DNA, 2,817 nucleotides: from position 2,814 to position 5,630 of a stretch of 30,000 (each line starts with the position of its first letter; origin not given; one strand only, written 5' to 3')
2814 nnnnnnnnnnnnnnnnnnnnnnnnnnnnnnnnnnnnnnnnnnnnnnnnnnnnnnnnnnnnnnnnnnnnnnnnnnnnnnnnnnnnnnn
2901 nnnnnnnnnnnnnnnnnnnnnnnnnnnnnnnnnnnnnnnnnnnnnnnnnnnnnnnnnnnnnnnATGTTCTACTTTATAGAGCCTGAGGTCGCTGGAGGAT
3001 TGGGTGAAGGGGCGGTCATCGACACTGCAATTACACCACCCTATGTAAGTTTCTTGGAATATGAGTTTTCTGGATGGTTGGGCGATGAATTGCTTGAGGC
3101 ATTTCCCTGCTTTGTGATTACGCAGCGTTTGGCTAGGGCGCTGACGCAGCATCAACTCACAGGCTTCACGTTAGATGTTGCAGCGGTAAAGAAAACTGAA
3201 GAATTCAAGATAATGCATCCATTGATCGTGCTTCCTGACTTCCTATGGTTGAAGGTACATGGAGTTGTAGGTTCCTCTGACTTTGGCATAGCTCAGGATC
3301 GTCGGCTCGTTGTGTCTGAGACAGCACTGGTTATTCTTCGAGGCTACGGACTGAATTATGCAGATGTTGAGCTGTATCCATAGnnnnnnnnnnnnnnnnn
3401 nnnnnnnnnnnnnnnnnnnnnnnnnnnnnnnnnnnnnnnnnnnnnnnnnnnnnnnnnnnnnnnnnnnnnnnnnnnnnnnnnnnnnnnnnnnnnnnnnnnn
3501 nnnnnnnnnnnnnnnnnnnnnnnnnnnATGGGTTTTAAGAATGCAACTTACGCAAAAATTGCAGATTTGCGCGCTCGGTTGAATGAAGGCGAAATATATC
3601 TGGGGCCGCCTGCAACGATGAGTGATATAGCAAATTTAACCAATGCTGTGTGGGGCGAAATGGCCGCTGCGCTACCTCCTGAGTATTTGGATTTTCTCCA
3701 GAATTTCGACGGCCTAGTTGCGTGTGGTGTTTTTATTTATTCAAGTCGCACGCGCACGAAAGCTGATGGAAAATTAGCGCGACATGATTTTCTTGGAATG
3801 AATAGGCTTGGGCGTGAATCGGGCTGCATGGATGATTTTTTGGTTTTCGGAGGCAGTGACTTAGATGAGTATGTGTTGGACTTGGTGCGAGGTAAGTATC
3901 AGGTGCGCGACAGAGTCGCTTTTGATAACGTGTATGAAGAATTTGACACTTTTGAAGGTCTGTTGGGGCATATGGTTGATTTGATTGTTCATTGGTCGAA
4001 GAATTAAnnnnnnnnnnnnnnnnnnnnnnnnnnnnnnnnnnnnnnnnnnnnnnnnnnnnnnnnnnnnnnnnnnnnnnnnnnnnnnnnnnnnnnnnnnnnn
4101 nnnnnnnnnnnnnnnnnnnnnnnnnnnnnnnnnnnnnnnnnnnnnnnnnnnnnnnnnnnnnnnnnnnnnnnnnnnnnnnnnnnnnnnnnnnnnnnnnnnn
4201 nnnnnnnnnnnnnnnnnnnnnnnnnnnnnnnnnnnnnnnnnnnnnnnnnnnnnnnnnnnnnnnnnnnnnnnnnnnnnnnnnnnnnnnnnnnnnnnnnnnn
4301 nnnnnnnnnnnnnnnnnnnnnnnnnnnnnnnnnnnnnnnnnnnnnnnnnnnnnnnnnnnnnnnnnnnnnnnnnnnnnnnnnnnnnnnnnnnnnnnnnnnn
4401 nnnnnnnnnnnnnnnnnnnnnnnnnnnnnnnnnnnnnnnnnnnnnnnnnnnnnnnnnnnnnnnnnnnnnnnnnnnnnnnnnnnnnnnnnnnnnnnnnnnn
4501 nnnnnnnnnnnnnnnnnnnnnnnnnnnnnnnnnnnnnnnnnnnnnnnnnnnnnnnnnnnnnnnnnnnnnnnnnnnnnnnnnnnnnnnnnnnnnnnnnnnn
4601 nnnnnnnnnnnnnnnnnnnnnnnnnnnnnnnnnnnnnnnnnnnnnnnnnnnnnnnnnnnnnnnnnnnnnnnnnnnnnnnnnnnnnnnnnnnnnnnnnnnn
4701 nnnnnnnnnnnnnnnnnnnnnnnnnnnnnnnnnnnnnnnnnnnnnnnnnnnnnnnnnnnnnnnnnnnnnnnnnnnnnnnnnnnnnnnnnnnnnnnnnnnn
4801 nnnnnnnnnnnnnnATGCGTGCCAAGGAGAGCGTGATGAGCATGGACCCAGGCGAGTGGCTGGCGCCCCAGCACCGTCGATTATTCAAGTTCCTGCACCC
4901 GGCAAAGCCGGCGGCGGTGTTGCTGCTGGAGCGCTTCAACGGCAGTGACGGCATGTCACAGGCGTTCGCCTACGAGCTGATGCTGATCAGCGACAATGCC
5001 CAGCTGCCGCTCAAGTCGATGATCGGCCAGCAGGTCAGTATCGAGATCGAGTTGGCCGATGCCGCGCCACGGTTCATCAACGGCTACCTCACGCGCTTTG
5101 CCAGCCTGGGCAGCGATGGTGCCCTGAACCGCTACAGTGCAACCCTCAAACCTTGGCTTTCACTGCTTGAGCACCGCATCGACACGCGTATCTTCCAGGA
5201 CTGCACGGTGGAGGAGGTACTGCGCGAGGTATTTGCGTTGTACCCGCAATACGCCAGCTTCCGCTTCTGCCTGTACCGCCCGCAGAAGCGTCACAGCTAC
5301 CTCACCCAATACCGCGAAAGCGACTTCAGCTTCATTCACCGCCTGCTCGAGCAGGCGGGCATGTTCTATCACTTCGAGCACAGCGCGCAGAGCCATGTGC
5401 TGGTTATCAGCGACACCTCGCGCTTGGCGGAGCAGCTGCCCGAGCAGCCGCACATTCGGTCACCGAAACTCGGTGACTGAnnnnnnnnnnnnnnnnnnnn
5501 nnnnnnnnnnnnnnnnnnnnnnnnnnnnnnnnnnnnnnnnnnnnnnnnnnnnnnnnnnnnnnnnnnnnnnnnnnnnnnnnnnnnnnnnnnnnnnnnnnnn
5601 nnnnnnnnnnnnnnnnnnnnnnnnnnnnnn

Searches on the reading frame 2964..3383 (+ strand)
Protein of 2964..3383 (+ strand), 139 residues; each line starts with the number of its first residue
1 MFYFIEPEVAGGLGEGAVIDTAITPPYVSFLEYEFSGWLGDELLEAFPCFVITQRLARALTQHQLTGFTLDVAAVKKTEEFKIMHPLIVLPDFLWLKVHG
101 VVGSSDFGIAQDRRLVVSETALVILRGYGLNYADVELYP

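Call 7: search_protein_families(library=pfam, proteins=[window:2964-3383:+], max_evalue=0.1)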
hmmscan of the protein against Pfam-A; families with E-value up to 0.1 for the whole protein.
window:2964-3383:+ (139 aa): 0 families

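Call 8: search_protein_families(library=ncbifam, proteins=[window:2964-3383:+], max_evalue=0.1)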
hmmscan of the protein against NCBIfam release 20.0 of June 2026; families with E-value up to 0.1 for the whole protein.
window:2964-3383:+ (139 aa): 0 families

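Call 59: find_homologous_proteins(query=window:2964-3380:+, max_evalue=0.001)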
Query window:2964-3380:+ (139 aa): 182 proteins with E <= 0.001 among 283 candidates; the best 120 are listed.
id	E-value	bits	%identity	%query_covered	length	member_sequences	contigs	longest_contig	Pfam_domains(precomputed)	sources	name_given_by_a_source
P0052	3.3e-84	298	96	100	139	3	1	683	-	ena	-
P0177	5.3e-61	222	68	99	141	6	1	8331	-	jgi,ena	-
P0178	1.8e-58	214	70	99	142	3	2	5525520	-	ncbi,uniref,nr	ncbi:hypothetical protein DVB73_04030 [Pseudomonas plecoglossicida]|uniref:Uncharacterized protein n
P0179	1.5e-57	211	64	99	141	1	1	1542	-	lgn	-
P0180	2.0e-57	211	64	99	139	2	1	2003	-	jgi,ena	-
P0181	8.5e-44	167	54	98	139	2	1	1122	-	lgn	-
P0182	3.3e-42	161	54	99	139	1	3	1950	-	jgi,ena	jgi:hypothetical protein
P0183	5.4e-42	161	57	99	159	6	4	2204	-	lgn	-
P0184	9.6e-42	160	56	99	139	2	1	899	-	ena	-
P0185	1.2e-41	160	57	99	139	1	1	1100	-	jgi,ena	-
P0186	2.3e-41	159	57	99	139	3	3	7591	-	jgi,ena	jgi:hypothetical protein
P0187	2.9e-40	155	51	96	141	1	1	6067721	-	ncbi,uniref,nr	ncbi:hypothetical protein N027_23490 [Pseudomonas syringae USA007]|uniref:Uncharacterized protein n=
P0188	3.3e-40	155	51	99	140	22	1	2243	-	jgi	jgi:hypothetical protein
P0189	3.7e-40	155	49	99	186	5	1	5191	-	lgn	-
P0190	4.9e-40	154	54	99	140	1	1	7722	-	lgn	-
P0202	9.7e-38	147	52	99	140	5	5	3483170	-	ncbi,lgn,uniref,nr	ncbi:hypothetical protein [Cupriavidus pauculus]|uniref:hypothetical protein n=1 Tax=Cupriavidus pau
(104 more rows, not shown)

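Call 61: find_encoding_contigs(protein=P0178, flank=6000, max_places=1)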
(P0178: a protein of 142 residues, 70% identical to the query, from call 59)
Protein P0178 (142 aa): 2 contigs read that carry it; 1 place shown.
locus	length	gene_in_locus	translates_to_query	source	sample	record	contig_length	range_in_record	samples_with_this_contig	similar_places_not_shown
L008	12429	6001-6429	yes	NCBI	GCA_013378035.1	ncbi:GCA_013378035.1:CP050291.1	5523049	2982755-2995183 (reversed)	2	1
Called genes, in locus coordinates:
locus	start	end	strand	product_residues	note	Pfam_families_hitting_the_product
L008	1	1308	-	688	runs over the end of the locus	-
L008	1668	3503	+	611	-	PF05954:Phage_GPD, PF04717:Phage_base_V, PF22178:Gp5_trimer_C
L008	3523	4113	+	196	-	PF08786:DcrB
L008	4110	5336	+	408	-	PF25799:prePAAR_I, PF05488:PAAR_motif, PF01844:HNH (weak)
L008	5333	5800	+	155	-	-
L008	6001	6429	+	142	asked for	-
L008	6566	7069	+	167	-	-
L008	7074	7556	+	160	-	-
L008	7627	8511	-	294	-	PF00892:EamA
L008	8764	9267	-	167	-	PF13527:Acetyltransf_9, PF00583:Acetyltransf_1, PF13508:Acetyltransf_7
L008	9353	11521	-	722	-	PF07715:Plug, PF00593:TonB_dep_Rec_b-barrel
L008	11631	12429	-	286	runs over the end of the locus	PF13566:DUF4130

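Call 62: find_encoding_contigs(protein=P0202, flank=6000, max_places=1)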
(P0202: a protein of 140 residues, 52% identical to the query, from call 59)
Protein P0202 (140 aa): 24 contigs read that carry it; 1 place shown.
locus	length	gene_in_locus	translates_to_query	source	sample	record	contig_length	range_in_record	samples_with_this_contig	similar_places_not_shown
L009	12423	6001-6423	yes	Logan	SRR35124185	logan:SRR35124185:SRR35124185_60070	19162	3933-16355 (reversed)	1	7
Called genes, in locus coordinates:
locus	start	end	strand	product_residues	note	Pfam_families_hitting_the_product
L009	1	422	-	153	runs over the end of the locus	PF00692:dUTPase, PF22769:DCD (weak)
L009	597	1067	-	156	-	-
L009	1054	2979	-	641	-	-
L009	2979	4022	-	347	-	-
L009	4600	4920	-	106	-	-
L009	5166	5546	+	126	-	-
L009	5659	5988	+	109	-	-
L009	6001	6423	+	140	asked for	-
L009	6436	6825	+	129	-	-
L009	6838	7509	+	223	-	-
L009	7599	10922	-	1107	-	PF00149:Metallophos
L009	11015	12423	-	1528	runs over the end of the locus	PF13086:AAA_11 (weak), PF13245:AAA_19 (faint), PF13604:AAA_30 (weak), PF13086:AAA_11 (weak), PF13087:AAA_12, PF18741:MTES_1575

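Call 63: find_encoding_contigs(protein=P0187, flank=6000, max_places=1)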
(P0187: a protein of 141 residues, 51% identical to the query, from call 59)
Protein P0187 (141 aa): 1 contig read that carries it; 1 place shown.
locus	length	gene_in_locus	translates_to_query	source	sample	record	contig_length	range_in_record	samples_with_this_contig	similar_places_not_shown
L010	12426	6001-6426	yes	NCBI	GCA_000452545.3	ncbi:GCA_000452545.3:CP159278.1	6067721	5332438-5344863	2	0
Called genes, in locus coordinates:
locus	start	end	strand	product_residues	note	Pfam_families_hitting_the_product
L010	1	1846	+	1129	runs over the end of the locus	PF12795:MscS_porin, PF12794:MscS_TM, PF21088:MS_channel_1st, PF00924:MS_channel_2nd, PF21082:MS_channel_3rd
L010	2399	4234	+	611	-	PF05954:Phage_GPD, PF04717:Phage_base_V, PF22178:Gp5_trimer_C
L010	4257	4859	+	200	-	PF08786:DcrB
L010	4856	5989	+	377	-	PF25799:prePAAR_I, PF05488:PAAR_motif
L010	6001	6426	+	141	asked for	-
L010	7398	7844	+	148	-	PF09346:SMI1_KNR4 (weak)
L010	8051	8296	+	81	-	-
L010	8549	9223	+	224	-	PF00392:GntR, PF07729:FCD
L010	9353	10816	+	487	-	PF02696:SelO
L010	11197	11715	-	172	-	PF01584:CheW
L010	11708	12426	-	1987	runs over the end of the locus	PF01627:Hpt, PF27543:FimL_C (weak), PF26379:FimL_2nd, PF27543:FimL_C, PF01627:Hpt, PF02518:HATPase_c, PF01584:CheW, PF00072:Response_reg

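Call 70: search_protein_families(library=pfam, alignment_id=A3, max_evalue=1)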
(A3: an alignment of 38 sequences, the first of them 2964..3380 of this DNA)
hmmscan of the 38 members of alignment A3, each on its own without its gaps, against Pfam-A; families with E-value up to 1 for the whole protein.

A. member 1, window:2964-3380:+ (139 aa): 0 families

B. families by the number of members that match (of 38 scanned): 3 families
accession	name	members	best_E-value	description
PF07791.16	Imm11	5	0.0015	Immunity protein family (Imm11)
PF09479.16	Flg_new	1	0.2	Listeria-Bacteroides repeat domain (List_Bact_rpt)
PF08973.16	TM1506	1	0.28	Domain of unknown function (DUF1893)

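Call 72: search_solved_structures(query=A3, max_evalue=10, show_alignments=1)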
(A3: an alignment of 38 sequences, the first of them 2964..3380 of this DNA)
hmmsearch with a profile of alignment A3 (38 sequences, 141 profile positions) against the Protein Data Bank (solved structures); distinct sequences matched with E-value up to 10: 0.

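Call 74: search_protein_families(library=pfam, proteins=[L010:4856-5989:+, L008:4110-5336:+, L008:5333-5800:+, L008:6566-7069:+, L008:7074-7556:+, L010:7398-7844:+], max_evalue=0.1)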
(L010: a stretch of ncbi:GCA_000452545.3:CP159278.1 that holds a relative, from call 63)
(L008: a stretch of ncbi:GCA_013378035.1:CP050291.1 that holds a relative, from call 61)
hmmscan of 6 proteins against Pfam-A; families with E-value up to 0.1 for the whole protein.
L010:4856-5989:+ (377 aa): 3 families
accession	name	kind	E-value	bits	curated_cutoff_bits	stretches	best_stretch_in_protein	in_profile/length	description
PF05488.18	PAAR_motif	-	2.9e-20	72.7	27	1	74-141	5-68/70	PAAR motif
PF25799.1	prePAAR_I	-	4.4e-10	40.1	25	1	2-61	2-56/57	Class I prePAAR effector Rhs1 motif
PF13665.11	Tox-PAAR-like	-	0.00053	20.5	31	0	49-97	46-95/108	Toxin PAAR-like domain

L008:4110-5336:+ (408 aa): 5 families
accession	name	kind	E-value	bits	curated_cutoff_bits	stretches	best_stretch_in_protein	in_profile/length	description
PF05488.18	PAAR_motif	-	2.1e-17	63.5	27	1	76-140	8-68/70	PAAR motif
PF25799.1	prePAAR_I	-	4.6e-08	33.7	25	1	1-56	1-56/57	Class I prePAAR effector Rhs1 motif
PF01844.29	HNH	-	2.8e-06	27.8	21.4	1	339-363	12-36/47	HNH endonuclease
PF13665.11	Tox-PAAR-like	-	0.00099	19.6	31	0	59-96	58-95/108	Toxin PAAR-like domain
PF09160.16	FimH_man-bind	-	0.083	13.1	25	0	108-144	5-41/145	FimH, mannose binding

L008:5333-5800:+ (155 aa): 3 families
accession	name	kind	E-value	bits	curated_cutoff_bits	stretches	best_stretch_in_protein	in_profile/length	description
PF09346.15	SMI1_KNR4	-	0.0021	19.1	25.4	1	38-140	9-119/125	SMI1 / KNR4 family (SUKH-1)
PF10051.14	DUF2286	-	0.017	15.3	24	0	99-124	41-66/138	Uncharacterized protein conserved in archaea (DUF2286)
PF14567.11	SUKH_5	-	0.039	14.2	27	1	37-124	28-115/142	SMI1-KNR4 cell-wall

L008:6566-7069:+ (167 aa): 0 families

L008:7074-7556:+ (160 aa): 2 families
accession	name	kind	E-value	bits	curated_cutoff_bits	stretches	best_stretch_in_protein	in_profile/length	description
PF09346.15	SMI1_KNR4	-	9.4e-05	23.5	25.4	1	44-126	13-104/125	SMI1 / KNR4 family (SUKH-1)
PF14567.11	SUKH_5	-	0.046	14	27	1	38-126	27-116/142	SMI1-KNR4 cell-wall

L010:7398-7844:+ (148 aa): 4 families
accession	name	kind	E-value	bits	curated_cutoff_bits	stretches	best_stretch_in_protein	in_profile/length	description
PF09346.15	SMI1_KNR4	-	1.1e-06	29.7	25.4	1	30-139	7-124/125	SMI1 / KNR4 family (SUKH-1)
PF14568.11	SUKH_6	-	4.2e-05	24.5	27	1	30-113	4-89/119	SMI1-KNR4 cell-wall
PF14567.11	SUKH_5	-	0.00094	19.4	27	1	30-124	27-121/142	SMI1-KNR4 cell-wall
PF07735.22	FBA_2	-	0.03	14.8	22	1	7-48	26-67/67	F-box associated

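Call 78: predict_structure(alignment_id=A3)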
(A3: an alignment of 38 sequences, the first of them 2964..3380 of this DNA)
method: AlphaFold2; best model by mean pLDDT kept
length: 139 residues; sequences in the alignment: 38
mean_pLDDT: 95.5   pTM: 0.88
mean pLDDT of the five models: 95.5, 95.0, 94.8, 94.8, 94.0
residues with pLDDT >= 90: 132; 70-90: 7; 50-70: 0; < 50: 0
segments of 3 or more residues with pLDDT < 50: none
pLDDT, mean of each block of 10 residues (from residue 1): 96 96 92 93 95 98 98 96 93 97 96 96 97 96
secondary structure, 60 per line:
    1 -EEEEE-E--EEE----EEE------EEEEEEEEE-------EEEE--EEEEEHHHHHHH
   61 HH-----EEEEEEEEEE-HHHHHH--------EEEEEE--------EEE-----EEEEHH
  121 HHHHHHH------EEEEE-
elements in order: E2-6 E11-13 E18-20 E27-35 E43-46 E49-53 H54-62 E68-77 H79-84 E93-98 E107-109 E115-118 H119-127 E134-138

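Call 80: fold_search(model_id=the predicted structure, library=pdb)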
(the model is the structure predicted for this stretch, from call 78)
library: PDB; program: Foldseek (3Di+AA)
matches with E <= 10: 34; with E <= 0.001: 0
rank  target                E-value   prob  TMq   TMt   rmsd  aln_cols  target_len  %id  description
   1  6a4c_MODEL_1_A        1.4e-03  1.00  0.51  0.35   5.9       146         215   12  Solution structure of MXAN_0049 (released 2019-06-19)
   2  1be9_A                1.6e+00  0.02  0.14  0.16  13.8       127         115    9  THE THIRD PDZ DOMAIN FROM THE SYNAPTIC PROTEIN PSD-95 IN COMPLEX WITH A C-TERMINAL PEPTIDE DERIVED FROM CRIPT. (released 1998-10-21)
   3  7pc7_A                2.0e+00  0.02  0.14  0.06  14.3       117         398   15  The PDZ domain of SNTG1 complexed with the acetylated PDZ-binding motif of PTEN (released 2022-04-20)
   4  6k9a                  2.4e+00  0.04  0.17  0.10   9.4        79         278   13  The complex of NrS-1 N terminal domain (1-305) with dGTP (released 2020-06-17)
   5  1x7o_B                2.7e+00  0.08  0.21  0.13   5.5        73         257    8  Crystal structure of the SpoU Methyltransferase AviRb from Streptomyces viridochromogenes (released 2005-01-25)
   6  2oqs_MODEL_1_A        3.1e+00  0.01  0.11  0.14  13.2       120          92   16  Structure of the hDLG/SAP97 PDZ2 in complex with HPV-18 papillomavirus E6 peptide (released 2007-09-04)
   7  9i2f_C                3.6e+00  0.08  0.26  0.08   6.2        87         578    9  Cryo-EM structure of retron Eco2 (Ec67) (released 2026-02-04)
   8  9i2f_A                4.6e+00  0.06  0.25  0.08   6.1        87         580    9  Cryo-EM structure of retron Eco2 (Ec67) (released 2026-02-04)
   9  1x7p_A                4.6e+00  0.05  0.23  0.14   8.9        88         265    8  Crystal structure of the SpoU Methyltransferase AviRb from Streptomyces viridochromogenes in complex with the cofactor (released 2005-01-25)
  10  2lx9_MODEL_1_A        4.8e+00  0.02  0.15  0.21  12.8        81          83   16  Solution Structure of Escherichia coli Ferrous Iron transport protein A (FeoA) (released 2012-11-14)
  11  1x7o_A                5.4e+00  0.04  0.23  0.14   8.9        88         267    8  Crystal structure of the SpoU Methyltransferase AviRb from Streptomyces viridochromogenes (released 2005-01-25)
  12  9qbp_C                5.4e+00  0.01  0.16  0.08  13.9       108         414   10  Crystal structure of Enhydrobacter aerosaccus apo SPARDA complex (released 2025-12-17)
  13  9lm3_A                5.7e+00  0.05  0.25  0.08   6.2        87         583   10  cryo-EM structure of retron Eco2 (released 2025-09-17)
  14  9hcd_y                5.7e+00  0.04  0.17  0.10   7.4        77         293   13  Mouse mitoribosome large subunit assembly intermediate (with uL16m) bound to MRM3-dimer, DDX28 and the MALSU-L0R8F8-mt (released 2025-06-11)
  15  1se8                  5.7e+00  0.01  0.14  0.10  13.5       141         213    8  Structure of single-stranded DNA-binding protein (SSB) from D. radiodurans (released 2004-06-15)
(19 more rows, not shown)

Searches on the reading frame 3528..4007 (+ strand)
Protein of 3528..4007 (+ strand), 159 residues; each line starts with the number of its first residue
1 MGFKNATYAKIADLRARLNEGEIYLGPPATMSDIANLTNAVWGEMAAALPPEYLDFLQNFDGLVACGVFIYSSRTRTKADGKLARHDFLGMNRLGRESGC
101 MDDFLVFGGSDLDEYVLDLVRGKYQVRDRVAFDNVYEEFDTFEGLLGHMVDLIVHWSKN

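Call 7: search_protein_families(library=pfam, proteins=[window:3528-4007:+], max_evalue=0.1)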
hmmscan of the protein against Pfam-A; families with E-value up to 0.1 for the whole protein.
window:3528-4007:+ (159 aa): 2 families
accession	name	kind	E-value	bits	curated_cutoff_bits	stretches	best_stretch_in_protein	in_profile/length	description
PF09346.15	SMI1_KNR4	-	0.0011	20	25.4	1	44-143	13-120/125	SMI1 / KNR4 family (SUKH-1)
PF14567.11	SUKH_5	-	0.0052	17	27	1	43-142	32-133/142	SMI1-KNR4 cell-wall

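Call 8: search_protein_families(library=ncbifam, proteins=[window:3528-4007:+], max_evalue=0.1)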
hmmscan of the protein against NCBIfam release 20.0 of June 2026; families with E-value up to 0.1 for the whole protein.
window:3528-4007:+ (159 aa): 1 family
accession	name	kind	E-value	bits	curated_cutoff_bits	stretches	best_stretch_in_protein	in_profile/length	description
NF038335.1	YPO0640_fam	subfamily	1.6e-28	99.5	55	1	15-152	9-148/150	YrhA family protein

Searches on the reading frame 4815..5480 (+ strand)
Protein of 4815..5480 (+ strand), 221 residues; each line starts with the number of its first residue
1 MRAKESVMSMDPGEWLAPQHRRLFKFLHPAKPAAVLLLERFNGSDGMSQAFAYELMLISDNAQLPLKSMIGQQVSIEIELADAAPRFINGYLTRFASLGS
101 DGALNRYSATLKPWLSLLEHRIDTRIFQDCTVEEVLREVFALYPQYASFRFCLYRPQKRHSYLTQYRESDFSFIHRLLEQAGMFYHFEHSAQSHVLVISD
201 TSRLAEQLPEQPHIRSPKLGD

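Call 7: search_protein_families(library=pfam, proteins=[window:4815-5480:+], max_evalue=0.1)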
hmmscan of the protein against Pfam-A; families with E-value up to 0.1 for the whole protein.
window:4815-5480:+ (221 aa): 1 family
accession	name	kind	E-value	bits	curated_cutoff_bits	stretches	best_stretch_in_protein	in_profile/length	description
PF05954.17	Phage_GPD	-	2e-55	188.6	30.1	1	45-215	2-172/305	Phage tail baseplate hub (GPD)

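Call 8: search_protein_families(library=ncbifam, proteins=[window:4815-5480:+], max_evalue=0.1)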
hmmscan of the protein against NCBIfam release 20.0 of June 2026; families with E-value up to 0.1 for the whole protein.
window:4815-5480:+ (221 aa): 2 families
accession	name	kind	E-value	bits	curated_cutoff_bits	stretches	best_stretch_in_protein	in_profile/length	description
TIGR03361.1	VI_Rhs_Vgr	subfamily_domain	3.4e-53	181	186.35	1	31-211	7-186/513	type VI secretion system tip protein TssI/VgrG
TIGR01646.1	vgr_GE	subfamily_domain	3e-42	145.2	121.8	1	38-203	3-168/480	type VI secretion system tip protein VgrG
